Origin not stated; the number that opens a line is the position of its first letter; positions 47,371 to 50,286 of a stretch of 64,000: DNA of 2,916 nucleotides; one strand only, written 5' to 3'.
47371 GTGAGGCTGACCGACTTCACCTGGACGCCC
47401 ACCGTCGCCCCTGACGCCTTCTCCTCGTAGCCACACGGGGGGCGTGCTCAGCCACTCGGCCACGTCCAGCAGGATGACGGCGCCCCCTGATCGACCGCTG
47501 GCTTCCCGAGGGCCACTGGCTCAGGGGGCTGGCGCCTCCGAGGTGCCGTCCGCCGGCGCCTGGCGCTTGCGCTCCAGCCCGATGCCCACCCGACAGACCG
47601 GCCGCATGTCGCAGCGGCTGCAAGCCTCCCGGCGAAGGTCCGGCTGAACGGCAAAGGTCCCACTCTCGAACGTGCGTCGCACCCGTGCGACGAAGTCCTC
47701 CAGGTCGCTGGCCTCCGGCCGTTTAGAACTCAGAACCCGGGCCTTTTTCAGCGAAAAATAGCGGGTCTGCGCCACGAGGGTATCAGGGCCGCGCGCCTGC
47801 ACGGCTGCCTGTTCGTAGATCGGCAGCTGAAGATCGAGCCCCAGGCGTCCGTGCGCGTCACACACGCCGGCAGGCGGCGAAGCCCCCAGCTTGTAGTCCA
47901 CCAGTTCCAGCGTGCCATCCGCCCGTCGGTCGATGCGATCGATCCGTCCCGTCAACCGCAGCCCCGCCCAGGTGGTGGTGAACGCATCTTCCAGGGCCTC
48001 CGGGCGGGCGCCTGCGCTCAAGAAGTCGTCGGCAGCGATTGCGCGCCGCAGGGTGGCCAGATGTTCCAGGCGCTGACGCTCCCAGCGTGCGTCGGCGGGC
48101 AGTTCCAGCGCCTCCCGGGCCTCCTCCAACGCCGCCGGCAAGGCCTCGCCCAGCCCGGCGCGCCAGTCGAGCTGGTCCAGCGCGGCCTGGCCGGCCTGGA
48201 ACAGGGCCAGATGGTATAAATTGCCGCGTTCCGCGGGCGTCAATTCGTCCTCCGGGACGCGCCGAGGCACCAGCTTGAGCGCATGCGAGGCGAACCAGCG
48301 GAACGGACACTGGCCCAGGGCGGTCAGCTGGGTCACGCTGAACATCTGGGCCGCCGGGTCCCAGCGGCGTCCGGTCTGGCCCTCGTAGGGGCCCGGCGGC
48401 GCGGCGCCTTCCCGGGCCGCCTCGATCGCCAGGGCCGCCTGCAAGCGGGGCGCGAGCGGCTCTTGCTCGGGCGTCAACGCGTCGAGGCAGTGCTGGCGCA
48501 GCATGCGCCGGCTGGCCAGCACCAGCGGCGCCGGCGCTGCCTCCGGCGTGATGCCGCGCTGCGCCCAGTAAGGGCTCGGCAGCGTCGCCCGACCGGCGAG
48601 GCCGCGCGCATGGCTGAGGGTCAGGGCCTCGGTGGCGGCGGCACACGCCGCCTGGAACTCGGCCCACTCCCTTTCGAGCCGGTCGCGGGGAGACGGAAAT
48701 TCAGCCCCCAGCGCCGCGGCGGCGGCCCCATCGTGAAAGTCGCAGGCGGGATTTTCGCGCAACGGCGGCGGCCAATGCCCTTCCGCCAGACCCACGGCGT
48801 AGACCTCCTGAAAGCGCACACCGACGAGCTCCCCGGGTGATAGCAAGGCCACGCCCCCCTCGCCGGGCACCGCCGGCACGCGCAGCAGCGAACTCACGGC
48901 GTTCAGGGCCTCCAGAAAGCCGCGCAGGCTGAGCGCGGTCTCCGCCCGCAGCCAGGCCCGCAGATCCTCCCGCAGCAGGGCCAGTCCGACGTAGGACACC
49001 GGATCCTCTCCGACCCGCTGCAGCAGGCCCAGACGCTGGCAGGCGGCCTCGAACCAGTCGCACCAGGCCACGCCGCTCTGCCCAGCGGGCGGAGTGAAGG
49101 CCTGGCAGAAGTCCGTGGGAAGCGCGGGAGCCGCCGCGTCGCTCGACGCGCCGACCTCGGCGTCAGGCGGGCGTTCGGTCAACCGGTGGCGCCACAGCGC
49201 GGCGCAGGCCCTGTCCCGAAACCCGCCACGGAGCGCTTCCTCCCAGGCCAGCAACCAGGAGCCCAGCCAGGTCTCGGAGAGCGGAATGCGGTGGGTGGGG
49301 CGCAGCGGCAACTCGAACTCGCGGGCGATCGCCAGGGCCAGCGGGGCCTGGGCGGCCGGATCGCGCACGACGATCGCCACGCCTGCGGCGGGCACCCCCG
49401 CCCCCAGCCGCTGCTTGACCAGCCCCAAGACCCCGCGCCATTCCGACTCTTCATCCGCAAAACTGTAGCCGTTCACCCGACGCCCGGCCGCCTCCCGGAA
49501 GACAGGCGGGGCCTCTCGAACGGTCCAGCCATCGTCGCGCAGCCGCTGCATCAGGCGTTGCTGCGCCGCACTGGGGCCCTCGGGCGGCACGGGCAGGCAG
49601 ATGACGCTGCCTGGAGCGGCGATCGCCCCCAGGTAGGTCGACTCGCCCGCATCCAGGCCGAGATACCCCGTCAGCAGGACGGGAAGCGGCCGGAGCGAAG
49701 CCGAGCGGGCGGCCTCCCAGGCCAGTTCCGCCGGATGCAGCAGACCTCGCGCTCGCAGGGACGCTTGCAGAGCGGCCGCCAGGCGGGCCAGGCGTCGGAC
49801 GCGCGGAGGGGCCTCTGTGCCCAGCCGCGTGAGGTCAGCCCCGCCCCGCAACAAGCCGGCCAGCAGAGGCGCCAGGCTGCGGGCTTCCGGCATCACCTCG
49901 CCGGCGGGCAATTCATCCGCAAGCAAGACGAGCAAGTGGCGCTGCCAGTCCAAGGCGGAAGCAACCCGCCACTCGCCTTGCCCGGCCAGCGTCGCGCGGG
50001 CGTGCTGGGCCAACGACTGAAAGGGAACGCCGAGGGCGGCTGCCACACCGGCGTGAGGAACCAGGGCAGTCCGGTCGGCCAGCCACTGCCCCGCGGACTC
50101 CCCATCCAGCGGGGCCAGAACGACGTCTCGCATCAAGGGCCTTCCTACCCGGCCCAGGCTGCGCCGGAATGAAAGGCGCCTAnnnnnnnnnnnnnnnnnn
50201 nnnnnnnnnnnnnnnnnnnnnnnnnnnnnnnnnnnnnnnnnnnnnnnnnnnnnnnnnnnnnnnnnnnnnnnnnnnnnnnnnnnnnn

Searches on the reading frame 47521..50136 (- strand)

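Call 17: search_protein_families(library=ncbifam, proteins=[window:47521-50136:-], max_evalue=0.00001)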
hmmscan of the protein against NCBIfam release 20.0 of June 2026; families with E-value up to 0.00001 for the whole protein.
window:47521-50136:- (871 aa): 2 families
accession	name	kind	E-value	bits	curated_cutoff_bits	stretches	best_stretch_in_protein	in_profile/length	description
TIGR03623.1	TIGR03623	subfamily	1.3e-20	73.2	299.6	1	604-849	605-875/876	probable DNA repair protein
TIGR02786.1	addB_alphas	equivalog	3.8e-17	61.7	486.5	1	597-784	750-937/1024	double-strand break repair protein AddB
